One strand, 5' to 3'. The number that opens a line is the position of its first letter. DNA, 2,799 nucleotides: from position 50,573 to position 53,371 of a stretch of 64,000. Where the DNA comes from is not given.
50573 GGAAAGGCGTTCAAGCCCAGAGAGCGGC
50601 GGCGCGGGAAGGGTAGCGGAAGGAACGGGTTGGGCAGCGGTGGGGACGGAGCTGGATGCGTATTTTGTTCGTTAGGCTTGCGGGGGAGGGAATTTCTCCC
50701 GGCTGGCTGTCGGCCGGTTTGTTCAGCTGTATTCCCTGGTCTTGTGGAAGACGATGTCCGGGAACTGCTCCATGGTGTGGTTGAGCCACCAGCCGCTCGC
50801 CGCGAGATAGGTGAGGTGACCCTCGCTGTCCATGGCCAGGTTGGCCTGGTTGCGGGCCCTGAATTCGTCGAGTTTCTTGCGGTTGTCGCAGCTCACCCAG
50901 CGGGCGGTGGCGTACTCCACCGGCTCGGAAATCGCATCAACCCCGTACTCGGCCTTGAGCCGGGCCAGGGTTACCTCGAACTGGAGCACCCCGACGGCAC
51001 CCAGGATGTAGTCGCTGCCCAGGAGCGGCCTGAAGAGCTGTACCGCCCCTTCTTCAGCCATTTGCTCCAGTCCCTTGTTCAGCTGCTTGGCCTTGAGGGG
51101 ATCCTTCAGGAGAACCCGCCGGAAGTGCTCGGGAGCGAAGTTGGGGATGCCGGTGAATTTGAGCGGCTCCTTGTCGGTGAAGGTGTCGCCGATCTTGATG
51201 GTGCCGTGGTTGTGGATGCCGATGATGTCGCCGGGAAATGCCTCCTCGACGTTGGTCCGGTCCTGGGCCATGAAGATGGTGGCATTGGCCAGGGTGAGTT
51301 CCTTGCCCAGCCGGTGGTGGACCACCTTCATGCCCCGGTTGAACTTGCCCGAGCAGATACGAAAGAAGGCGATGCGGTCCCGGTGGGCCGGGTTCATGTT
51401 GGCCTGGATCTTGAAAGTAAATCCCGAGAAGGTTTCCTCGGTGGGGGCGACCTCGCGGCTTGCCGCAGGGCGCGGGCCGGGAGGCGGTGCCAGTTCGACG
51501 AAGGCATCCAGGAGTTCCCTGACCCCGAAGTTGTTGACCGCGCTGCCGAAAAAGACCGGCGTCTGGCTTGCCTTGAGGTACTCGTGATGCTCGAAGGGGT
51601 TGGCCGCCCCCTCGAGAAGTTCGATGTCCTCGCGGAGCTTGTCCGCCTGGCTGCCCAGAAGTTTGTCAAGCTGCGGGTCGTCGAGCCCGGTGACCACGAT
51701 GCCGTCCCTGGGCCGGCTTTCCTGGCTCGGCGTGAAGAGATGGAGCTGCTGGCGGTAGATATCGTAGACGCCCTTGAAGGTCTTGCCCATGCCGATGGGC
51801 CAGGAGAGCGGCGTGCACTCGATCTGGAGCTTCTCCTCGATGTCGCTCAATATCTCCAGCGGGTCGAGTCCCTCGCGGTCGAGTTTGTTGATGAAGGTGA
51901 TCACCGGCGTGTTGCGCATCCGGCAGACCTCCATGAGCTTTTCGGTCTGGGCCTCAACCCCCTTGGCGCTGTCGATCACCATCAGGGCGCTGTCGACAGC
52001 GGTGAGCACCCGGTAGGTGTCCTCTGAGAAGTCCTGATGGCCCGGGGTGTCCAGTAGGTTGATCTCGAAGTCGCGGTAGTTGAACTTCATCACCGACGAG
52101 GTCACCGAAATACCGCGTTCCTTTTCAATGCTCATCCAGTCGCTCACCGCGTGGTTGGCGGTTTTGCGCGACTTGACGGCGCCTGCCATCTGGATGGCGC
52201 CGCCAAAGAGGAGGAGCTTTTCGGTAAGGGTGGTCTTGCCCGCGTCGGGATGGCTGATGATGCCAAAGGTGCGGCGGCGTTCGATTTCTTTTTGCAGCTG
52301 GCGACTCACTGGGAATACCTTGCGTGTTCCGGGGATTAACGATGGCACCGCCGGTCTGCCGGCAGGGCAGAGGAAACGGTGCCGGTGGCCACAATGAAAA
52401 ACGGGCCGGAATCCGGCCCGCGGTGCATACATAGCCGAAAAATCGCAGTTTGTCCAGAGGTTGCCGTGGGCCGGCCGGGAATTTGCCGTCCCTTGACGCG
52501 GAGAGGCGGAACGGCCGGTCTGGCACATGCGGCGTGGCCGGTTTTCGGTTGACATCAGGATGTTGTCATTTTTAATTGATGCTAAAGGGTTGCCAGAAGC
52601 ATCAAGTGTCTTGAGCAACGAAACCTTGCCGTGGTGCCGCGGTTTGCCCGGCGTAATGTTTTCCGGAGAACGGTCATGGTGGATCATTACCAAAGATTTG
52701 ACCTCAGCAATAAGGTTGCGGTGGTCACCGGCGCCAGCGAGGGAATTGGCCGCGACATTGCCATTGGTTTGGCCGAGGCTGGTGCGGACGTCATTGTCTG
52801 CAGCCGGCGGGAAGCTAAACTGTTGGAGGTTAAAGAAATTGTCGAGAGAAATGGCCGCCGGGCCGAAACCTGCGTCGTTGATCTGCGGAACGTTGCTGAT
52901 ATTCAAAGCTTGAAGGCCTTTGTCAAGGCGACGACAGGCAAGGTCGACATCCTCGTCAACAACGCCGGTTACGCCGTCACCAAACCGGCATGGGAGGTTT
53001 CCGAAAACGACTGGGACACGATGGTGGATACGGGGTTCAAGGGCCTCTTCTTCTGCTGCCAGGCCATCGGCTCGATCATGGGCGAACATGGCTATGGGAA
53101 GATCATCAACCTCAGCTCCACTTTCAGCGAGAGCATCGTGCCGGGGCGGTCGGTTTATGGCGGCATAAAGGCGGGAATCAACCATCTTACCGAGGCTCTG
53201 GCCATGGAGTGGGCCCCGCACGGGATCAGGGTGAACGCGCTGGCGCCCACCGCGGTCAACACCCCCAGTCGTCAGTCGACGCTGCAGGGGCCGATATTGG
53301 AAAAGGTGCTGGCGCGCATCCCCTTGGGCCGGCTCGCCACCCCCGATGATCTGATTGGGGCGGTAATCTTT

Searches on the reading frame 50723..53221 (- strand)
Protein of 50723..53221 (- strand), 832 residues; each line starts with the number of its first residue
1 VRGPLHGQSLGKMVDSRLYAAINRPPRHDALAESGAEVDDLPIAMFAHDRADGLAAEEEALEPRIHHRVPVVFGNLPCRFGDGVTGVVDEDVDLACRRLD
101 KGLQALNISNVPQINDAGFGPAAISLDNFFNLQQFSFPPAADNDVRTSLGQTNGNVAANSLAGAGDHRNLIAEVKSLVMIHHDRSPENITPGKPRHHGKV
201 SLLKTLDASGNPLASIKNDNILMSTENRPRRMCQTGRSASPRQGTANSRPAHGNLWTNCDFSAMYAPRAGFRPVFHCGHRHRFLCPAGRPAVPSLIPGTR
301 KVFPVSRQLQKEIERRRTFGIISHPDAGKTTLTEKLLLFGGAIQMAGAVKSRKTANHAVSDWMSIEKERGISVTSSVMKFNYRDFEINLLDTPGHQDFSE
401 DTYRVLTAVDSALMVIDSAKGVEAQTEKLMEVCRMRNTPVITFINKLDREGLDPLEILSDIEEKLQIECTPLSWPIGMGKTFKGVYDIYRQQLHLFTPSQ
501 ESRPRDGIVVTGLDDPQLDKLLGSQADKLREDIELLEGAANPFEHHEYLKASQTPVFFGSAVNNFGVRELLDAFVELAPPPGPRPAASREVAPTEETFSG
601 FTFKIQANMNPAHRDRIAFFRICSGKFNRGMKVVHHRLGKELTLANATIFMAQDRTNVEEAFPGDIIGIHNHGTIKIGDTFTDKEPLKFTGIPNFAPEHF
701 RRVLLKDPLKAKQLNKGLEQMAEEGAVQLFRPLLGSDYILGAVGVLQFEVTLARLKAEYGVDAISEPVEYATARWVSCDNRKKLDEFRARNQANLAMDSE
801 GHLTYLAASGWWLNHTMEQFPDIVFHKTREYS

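Call 78: search_protein_families(library=ncbifam, proteins=[window:50723-53221:-], max_evalue=1e-10)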
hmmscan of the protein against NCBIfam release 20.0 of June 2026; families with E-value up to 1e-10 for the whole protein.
window:50723-53221:- (832 aa): 24 families
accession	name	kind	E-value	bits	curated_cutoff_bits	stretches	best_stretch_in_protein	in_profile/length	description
NF001964.0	PRK00741.1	equivalog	3.5e-258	857.3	473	1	307-831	3-528/529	peptide chain release factor 3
TIGR00503.1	prfC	equivalog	2.7e-232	771.9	466.95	1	309-830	4-526/527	peptide chain release factor 3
NF009381.0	PRK12740.1-5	subfamily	5.4e-71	239.9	583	1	311-767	4-473/692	elongation factor G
NF012153.1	tet_protect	equivalog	9.1e-63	212.5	775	1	319-769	3-421/614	tetracycline resistance ribosomal protection protein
TIGR00484.1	EF-G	equivalog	4.5e-62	210.2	659.4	1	311-763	5-472/691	elongation factor G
NF000120.3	47473_otr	exception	2.7e-51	174.9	900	1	319-767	5-417/608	tetracycline resistance ribosomal protection protein Otr(A)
NF009891.0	PRK13351.1-1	equivalog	5.9e-51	173.9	597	1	312-765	5-461/681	elongation factor G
NF033148.1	tet_protect_M_W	exception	2.3e-45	155.1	1100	1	319-764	6-413/639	TetM/TetW/TetO/TetS family tetracycline resistance ribosomal protection protein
NF058620.1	EFG2_Bacteroid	exception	1.2e-42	146.2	1000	1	318-724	11-425/717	elongation factor G2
NF009379.0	PRK12740.1-3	equivalog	6.4e-42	144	513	1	312-768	4-456/674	elongation factor G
TIGR01393.1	lepA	equivalog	2e-37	128.9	533.9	1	316-491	3-174/595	translation elongation factor 4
NF012155.1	tet_protect_M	exception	6.4e-36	123.8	1420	1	319-763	6-411/639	tetracycline resistance ribosomal protection protein Tet(M)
TIGR01394.1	TypA_BipA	equivalog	1.2e-33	116.3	757.3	1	317-461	2-140/594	translational GTPase TypA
NF009892.0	PRK13351.1-3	equivalog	7.9e-33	113.8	640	1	317-578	4-242/623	elongation factor G-like protein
NF012154.0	tet_protect_Q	exception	2.7e-31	108.6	1425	1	319-465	6-148/638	tetracycline resistance ribosomal protection protein Tet(Q)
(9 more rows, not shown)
